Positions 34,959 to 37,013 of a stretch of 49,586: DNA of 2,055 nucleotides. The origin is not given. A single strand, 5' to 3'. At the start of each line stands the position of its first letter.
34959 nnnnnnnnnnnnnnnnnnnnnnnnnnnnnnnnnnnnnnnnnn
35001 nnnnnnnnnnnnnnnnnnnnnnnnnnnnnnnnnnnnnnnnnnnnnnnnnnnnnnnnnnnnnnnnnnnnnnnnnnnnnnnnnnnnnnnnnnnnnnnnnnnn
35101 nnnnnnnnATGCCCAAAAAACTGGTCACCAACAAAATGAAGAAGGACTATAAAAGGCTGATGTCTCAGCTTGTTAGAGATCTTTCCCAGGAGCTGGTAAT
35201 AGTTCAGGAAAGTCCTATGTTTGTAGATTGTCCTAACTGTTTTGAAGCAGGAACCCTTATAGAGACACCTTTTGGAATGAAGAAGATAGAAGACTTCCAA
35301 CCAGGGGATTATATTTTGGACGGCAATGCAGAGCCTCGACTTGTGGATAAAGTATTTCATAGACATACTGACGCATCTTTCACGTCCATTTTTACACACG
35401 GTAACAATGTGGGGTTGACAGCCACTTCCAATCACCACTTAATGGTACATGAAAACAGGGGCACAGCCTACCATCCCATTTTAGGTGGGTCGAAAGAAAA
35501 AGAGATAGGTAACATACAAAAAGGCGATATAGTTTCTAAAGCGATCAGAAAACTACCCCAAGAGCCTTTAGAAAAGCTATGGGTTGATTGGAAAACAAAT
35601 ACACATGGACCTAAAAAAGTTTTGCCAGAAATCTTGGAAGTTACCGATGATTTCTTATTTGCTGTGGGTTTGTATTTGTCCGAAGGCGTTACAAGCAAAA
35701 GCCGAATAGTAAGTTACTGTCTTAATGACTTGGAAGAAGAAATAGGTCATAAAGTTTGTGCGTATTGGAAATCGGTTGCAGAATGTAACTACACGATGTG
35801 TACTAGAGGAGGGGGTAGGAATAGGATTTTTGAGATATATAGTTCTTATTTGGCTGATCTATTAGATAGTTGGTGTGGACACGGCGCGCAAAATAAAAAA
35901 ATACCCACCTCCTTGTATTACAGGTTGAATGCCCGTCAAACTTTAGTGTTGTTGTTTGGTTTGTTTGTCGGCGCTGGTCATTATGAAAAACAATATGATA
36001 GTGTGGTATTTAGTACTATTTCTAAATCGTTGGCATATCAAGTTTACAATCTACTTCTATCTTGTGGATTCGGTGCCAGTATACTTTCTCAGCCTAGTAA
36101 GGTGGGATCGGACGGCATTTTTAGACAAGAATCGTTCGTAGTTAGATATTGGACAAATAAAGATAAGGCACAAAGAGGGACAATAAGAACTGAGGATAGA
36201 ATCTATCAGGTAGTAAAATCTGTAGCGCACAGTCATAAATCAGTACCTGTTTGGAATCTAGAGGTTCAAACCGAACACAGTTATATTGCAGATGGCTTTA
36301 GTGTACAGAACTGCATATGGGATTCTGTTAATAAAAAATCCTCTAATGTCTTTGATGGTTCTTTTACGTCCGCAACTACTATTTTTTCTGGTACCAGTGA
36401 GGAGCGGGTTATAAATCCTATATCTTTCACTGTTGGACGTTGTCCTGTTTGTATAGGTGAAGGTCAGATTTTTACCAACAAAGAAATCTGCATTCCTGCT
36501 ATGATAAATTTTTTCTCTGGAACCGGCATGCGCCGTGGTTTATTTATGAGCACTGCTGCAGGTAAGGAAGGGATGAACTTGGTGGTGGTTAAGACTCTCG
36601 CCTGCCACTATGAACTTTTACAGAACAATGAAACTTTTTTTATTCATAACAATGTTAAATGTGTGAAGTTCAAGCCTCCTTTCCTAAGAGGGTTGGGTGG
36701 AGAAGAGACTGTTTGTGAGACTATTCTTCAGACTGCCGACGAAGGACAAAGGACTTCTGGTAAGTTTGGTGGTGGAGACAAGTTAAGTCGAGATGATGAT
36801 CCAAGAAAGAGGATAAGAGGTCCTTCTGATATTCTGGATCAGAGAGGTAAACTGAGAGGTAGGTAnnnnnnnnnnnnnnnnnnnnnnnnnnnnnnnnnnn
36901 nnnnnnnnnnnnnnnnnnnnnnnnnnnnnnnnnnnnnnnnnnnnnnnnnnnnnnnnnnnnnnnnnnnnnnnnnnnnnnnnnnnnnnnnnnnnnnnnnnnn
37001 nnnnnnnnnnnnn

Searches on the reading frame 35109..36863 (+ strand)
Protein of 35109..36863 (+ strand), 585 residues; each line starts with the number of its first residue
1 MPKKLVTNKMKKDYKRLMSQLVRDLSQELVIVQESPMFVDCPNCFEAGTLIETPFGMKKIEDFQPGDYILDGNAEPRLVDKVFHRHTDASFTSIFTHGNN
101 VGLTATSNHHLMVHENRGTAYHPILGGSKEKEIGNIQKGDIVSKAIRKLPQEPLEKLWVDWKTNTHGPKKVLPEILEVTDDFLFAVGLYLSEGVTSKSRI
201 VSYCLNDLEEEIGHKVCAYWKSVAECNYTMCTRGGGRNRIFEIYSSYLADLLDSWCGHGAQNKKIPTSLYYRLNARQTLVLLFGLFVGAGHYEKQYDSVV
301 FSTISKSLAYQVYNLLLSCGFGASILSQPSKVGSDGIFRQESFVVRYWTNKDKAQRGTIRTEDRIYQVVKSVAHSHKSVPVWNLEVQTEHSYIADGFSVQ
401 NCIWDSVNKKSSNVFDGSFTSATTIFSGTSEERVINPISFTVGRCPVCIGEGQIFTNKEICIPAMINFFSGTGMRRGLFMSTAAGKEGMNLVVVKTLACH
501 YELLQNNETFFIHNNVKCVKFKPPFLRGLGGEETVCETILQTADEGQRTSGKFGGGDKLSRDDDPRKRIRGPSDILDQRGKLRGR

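Call 73: search_protein_families(library=pfam, proteins=[window:35109-36863:+], max_evalue=0.001)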
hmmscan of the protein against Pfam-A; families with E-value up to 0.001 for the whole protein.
window:35109-36863:+ (585 aa): 3 families
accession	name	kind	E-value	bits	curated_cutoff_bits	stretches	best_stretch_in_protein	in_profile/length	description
PF13403.11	Hint_2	-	1.1e-05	26.3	28.4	1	44-97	2-55/147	Hint domain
PF14890.11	Intein_splicing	-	1.7e-05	25.1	35.8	1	79-399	38-153/155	Intein splicing domain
PF14528.11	LAGLIDADG_3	-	4.9e-05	24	22.5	1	281-338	6-64/82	LAGLIDADG-like domain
